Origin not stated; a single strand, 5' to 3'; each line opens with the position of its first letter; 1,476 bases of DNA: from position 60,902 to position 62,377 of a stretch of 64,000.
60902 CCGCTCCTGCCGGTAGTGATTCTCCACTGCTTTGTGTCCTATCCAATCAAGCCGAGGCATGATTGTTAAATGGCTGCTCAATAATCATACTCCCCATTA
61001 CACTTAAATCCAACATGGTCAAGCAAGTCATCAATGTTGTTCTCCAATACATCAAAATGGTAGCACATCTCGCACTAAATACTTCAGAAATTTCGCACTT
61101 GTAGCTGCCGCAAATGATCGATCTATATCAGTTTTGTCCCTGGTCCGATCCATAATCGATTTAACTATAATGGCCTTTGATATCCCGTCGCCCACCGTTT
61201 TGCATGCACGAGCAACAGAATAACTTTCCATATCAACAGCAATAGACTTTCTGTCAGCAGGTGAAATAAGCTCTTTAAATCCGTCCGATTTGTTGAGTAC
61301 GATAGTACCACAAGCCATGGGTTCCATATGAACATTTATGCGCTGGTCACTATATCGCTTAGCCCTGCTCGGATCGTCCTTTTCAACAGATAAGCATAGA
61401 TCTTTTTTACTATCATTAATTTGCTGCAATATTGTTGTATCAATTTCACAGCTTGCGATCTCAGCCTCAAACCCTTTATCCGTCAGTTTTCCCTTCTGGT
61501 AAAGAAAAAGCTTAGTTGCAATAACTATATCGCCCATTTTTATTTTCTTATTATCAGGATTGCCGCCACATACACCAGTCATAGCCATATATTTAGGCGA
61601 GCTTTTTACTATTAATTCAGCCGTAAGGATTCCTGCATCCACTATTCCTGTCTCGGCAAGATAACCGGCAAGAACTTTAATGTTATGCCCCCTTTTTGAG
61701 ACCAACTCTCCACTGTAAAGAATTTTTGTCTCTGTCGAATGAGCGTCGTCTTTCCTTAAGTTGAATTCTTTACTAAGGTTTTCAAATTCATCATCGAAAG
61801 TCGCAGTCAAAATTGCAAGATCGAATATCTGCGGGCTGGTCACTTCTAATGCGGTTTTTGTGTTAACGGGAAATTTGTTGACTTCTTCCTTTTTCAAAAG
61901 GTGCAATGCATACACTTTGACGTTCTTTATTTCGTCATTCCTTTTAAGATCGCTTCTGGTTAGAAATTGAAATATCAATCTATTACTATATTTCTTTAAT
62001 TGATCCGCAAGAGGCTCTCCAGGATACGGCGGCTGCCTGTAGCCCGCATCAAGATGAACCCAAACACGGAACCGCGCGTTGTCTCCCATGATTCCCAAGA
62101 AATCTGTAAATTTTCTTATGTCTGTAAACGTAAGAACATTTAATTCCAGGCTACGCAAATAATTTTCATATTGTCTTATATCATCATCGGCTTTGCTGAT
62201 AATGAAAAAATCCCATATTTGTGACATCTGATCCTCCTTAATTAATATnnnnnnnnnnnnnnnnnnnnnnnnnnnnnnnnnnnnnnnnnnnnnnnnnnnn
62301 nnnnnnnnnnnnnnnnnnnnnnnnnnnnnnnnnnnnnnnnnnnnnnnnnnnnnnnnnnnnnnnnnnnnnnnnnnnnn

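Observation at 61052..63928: Detocs-like two-component defence module lacking an obvious buffer (DtcB) gene: sensor histidine kinase + receiver-PNP(nucleosidase) effector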

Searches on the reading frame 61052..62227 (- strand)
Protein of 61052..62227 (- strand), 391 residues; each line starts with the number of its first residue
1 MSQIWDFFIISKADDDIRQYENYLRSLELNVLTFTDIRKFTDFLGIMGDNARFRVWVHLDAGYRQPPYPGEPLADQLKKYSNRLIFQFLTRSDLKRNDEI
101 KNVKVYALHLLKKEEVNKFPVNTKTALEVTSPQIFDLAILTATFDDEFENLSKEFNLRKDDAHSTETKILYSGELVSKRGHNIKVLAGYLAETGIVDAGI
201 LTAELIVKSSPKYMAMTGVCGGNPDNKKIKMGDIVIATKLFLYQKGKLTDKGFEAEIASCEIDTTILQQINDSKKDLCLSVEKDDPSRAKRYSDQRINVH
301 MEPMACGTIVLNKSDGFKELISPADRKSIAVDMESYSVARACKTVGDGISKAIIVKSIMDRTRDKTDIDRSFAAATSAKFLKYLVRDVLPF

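Call 3: search_protein_families(library=pfam, proteins=[window:61052-62227:-], max_evalue=1)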
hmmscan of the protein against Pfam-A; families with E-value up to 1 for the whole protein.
window:61052-62227:- (391 aa): 1 family
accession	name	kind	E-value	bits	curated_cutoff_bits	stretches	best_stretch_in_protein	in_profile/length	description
PF01048.26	PNP_UDP_1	-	1.8e-10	41.1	25.1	1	137-388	2-231/233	Phosphorylase superfamily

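Call 4: search_protein_families(library=padloc, proteins=[window:61052-62227:-], max_evalue=1)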
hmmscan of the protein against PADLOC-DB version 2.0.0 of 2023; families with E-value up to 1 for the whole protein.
window:61052-62227:- (391 aa): 2 families
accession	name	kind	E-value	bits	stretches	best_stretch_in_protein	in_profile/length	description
PDLC04726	PDC-M60C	-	1.9e-34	117.2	1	123-386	137-399/407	-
PDLC00759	Effector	-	2.2e-12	44.3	1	107-367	217-479/506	PN-superfamily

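Call 6: search_protein_families(library=ncbifam, proteins=[window:61052-62227:-], max_evalue=1)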
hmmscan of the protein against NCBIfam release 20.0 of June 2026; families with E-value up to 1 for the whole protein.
window:61052-62227:- (391 aa): 8 families
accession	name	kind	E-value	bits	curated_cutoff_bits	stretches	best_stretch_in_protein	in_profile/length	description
NF004079.0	PRK05584.1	equivalog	8.2e-13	48.4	169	1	137-385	3-227/232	5'-methylthioadenosine/adenosylhomocysteine nucleosidase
TIGR03664.1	fut_nucase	equivalog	1.6e-08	34.5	124.7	1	139-346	3-190/228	futalosine hydrolase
TIGR01704.1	MTA_SAH-Nsdase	equivalog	6.3e-05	22.6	73.8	1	190-240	46-94/229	5'-methylthioadenosine/S-adenosylhomocysteine nucleosidase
TIGR03468.1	HpnG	hypoth_equivalog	7e-05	22.5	187.1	1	291-362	92-158/212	hopanoid-associated phosphorylase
NF005221.0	PRK06714.1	equivalog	0.001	18.7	218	1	193-243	51-99/236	S-adenosylhomocysteine nucleosidase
NF006087.0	PRK08236.1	equivalog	0.0037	17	213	1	190-255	34-99/219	futalosine hydrolase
NF005522.0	PRK07164.1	equivalog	0.0056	16.2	161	1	146-243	14-101/218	5'-methylthioadenosine/S-adenosylhomocysteine nucleosidase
NF004168.0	PRK05634.1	equivalog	0.024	14.4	129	1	328-386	127-182/185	nucleosidase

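Call 7: find_encoding_contigs(protein=window:61052-62227:-, flank=10000, max_places=10)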
Protein window:61052-62227:- (391 aa): no gene with exactly this product is on record in the collection.

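Call 16: find_homologous_proteins(query=window:61052-62227:-, max_evalue=0.001)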
Query window:61052-62227:- (391 aa): 22 proteins with E <= 0.001 among 2735 candidates.
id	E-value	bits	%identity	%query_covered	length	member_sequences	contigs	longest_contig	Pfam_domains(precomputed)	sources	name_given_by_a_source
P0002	5.5e-257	870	100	100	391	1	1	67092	PF01048.27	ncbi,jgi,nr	ncbi:MAG: hypothetical protein C4526_07190 [Nitrospiraceae bacterium]|nr:MAG: hypothetical protein C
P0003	2.6e-91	325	46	100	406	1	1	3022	PF01048.27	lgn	-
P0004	2.2e-67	246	48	65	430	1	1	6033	PF01048.27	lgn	-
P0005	1.9e-63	233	48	67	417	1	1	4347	PF01048.27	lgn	-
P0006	5.6e-63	231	49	65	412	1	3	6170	PF01048.27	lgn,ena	-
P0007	8.5e-63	231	41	82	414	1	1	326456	PF01048.27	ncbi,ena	-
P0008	4.8e-61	225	38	87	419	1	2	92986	PF01048.27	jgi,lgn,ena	-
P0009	3.0e-60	222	48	66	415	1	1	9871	PF01048.27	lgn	-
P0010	3.8e-60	222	44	67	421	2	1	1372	PF01048.27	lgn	-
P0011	6.7e-60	221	44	65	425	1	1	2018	PF01048.27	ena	-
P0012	3.3e-57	212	38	73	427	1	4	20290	PF01048.27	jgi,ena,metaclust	metaclust:\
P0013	6.9e-57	211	46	65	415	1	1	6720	PF01048.27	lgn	-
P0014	1.6e-56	210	43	66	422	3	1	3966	PF01048.27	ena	-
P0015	1.1e-55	207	42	67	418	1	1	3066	PF01048.27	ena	-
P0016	1.0e-52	198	42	68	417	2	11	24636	PF01048.27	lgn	-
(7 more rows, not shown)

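Call 17: find_encoding_contigs(protein=P0007, flank=8000, max_places=3)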
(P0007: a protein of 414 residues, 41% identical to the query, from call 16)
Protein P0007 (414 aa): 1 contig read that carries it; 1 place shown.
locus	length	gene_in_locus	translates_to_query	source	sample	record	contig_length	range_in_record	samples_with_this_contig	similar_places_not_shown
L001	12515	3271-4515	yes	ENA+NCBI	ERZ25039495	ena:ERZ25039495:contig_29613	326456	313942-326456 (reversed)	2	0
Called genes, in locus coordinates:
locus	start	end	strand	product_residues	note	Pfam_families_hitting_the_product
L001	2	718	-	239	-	?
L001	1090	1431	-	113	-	PF05717:TnpB_IS66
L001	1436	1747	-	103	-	-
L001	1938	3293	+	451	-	-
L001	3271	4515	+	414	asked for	PF01048:PNP_UDP_1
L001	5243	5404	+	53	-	-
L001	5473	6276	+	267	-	PF04055:Radical_SAM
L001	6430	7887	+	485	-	PF01546:Peptidase_M20, PF07687:M20_dimer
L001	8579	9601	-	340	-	PF02322:Cyt_bd_oxida_II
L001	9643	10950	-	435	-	PF01654:Cyt_bd_oxida_I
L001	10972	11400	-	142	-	PF02082:Rrf2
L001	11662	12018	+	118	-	PF00581:Rhodanese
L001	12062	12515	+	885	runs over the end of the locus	PF00933:Glyco_hydro_3, PF01915:Glyco_hydro_3_C, PF07691:PA14, PF14310:Fn3-like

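Call 18: find_encoding_contigs(protein=P0008, flank=8000, max_places=3)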
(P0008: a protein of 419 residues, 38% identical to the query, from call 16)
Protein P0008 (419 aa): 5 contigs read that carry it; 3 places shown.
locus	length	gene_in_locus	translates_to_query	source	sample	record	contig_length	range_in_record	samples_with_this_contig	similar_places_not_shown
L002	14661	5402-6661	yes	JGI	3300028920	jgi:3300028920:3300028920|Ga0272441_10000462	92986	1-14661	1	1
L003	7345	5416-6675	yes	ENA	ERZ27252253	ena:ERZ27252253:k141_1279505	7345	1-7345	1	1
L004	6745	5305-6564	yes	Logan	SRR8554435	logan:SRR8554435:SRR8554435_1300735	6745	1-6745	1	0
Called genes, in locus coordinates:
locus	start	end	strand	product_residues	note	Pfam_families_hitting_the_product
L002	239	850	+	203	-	PF09195:Endonuc-BglII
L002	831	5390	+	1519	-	PF00156:Pribosyltran (faint)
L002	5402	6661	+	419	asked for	PF01048:PNP_UDP_1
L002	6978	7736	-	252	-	PF01695:IstB_IS21, PF20720:nSTAND3 (weak)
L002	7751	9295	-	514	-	PF22483:Mu-transpos_C_2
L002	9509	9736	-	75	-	-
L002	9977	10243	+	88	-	-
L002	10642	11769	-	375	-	PF00724:Oxidored_FMN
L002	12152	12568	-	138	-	PF01894:YjbQ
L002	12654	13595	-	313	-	PF05643:GNA1162-like (weak), PF05036:SPOR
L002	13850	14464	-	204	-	PF01810:LysE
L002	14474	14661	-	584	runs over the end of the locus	PF07969:Amidohydro_3 (faint), PF01979:Amidohydro_1, PF13382:Adenine_deam_C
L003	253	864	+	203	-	PF09195:Endonuc-BglII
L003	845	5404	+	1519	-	PF00156:Pribosyltran (faint)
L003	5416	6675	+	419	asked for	PF01048:PNP_UDP_1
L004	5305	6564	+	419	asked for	PF01048:PNP_UDP_1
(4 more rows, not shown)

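Call 19: find_encoding_contigs(protein=P0003, flank=8000, max_places=3)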
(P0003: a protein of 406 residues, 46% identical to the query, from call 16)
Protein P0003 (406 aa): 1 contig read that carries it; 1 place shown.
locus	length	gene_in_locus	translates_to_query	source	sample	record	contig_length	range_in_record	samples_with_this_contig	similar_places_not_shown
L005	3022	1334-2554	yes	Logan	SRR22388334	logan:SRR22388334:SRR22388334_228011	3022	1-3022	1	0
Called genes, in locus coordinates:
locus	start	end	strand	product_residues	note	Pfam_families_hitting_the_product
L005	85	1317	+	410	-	-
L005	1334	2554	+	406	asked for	PF01048:PNP_UDP_1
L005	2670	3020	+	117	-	?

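Call 33: search_protein_families(library=padloc, proteins=[L002:831-5390:+], max_evalue=0.1)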
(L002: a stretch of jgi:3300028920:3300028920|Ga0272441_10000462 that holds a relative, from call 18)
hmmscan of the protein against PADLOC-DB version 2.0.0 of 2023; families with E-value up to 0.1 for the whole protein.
L002:831-5390:+ (1519 aa): 0 families

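Call 38: predict_structure(alignment_id=A1)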
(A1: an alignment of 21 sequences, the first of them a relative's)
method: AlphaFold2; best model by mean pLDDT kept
length: 391 residues; sequences in the alignment: 21
mean_pLDDT: 81.6   pTM: 0.66
mean pLDDT of the five models: 81.6, 77.0, 75.1, 74.3, 69.7
residues with pLDDT >= 90: 181; 70-90: 106; 50-70: 87; < 50: 17
segments of 3 or more residues with pLDDT < 50: 62-67, 121-130
pLDDT, mean of each block of 10 residues (from residue 1): 56 59 72 72 71 65 49 70 65 55 63 62 38 85 94 96 83 96 96 88 90 97 93 97 86 82 96 97 90 91 93 87 91 96 86 97 86 97 96 87
secondary structure, 60 per line:
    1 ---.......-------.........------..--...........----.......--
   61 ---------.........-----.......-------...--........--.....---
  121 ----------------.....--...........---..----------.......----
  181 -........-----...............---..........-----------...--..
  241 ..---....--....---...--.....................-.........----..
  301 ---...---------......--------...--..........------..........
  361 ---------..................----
elements in order: E4-10 H18-26 H37-47 E52-58 H70-78 E84-90 E98-100 E103-107 H113-117 E137-141 H144-154 E170-176 E182-189 H195-209 E213-222 E234-236 E239-242 E246-249 E252-255 E259-261 H264-284 H286-294 E304-306 H316-321 E330-332 H335-344 E351-360 H370-387

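Call 79: search_protein_families(library=padloc, proteins=[L001:1938-3293:+, P0007, P0008], max_evalue=0.01)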
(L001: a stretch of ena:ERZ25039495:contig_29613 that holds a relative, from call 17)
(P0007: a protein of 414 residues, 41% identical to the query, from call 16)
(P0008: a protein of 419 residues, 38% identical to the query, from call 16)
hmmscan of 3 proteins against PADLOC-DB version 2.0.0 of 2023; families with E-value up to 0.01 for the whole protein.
L001:1938-3293:+ (451 aa): 1 family
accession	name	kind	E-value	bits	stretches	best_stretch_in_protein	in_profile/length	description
PDLC04078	SIR2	-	0.00059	17.7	0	333-382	106-154/171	-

P0007 (414 aa): 2 families
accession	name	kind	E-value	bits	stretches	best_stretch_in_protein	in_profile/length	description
PDLC04726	PDC-M60C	-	3e-46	156.1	1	156-410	138-399/407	-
PDLC00759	Effector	-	1.9e-10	37.8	1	163-283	238-360/506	PN-superfamily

P0008 (419 aa): 2 families
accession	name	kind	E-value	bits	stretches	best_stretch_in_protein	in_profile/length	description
PDLC04726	PDC-M60C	-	1.1e-41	141.1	1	168-413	146-398/407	-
PDLC00759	Effector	-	4.8e-08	30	1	172-284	243-357/506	PN-superfamily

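Call 94: search_protein_families(library=ncbifam, proteins=[P0007, L001:1938-3293:+], max_evalue=0.01)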
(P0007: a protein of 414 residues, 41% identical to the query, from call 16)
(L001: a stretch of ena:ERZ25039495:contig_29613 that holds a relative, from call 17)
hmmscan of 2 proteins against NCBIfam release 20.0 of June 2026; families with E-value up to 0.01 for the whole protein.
P0007 (414 aa): 11 families
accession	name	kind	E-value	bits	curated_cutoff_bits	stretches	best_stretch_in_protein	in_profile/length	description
NF004079.0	PRK05584.1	equivalog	9.4e-15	54.7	169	1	169-391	3-205/232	5'-methylthioadenosine/adenosylhomocysteine nucleosidase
TIGR03664.1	fut_nucase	equivalog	2.8e-08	33.8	124.7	1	224-367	45-187/228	futalosine hydrolase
TIGR01704.1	MTA_SAH-Nsdase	equivalog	2.4e-07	30.5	73.8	1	218-268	44-94/229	5'-methylthioadenosine/S-adenosylhomocysteine nucleosidase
NF004489.0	PRK05819.1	subfamily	2.4e-06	27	230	1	215-287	57-129/236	DeoD-type purine-nucleoside phosphorylase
TIGR00107.1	deoD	equivalog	7.7e-06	25.6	232.25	1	216-280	54-118/232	purine-nucleoside phosphorylase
NF005522.0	PRK07164.1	equivalog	8.8e-06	25.3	161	1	168-270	5-100/218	5'-methylthioadenosine/S-adenosylhomocysteine nucleosidase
NF011286.0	PRK14697.1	equivalog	1.1e-05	25.1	260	1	208-272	37-100/233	bifunctional 5'-methylthioadenosine/S-adenosylhomocysteine nucleosidase/phosphatase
NF005221.0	PRK06714.1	equivalog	3.4e-05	23.5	218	1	223-409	51-222/236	S-adenosylhomocysteine nucleosidase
NF009914.0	PRK13374.1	subfamily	3.5e-05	23.5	338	1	202-266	47-108/235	DeoD-type purine-nucleoside phosphorylase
NF005213.0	PRK06698.1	equivalog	0.00013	20.9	768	1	209-274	38-102/459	bifunctional 5'-methylthioadenosine/S-adenosylhomocysteine nucleosidase/phosphatase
TIGR03468.1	HpnG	hypoth_equivalog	0.00017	21.3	187.1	0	353-387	128-159/212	hopanoid-associated phosphorylase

L001:1938-3293:+ (451 aa): 2 families
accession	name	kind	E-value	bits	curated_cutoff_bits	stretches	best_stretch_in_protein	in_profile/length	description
NF006800.0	PRK09303.1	equivalog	5.9e-08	32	342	1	231-379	168-315/383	histidine kinase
NF007837.0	PRK10549.1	equivalog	0.0019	17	603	1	288-376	305-391/466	envelope stress sensor histidine kinase BaeS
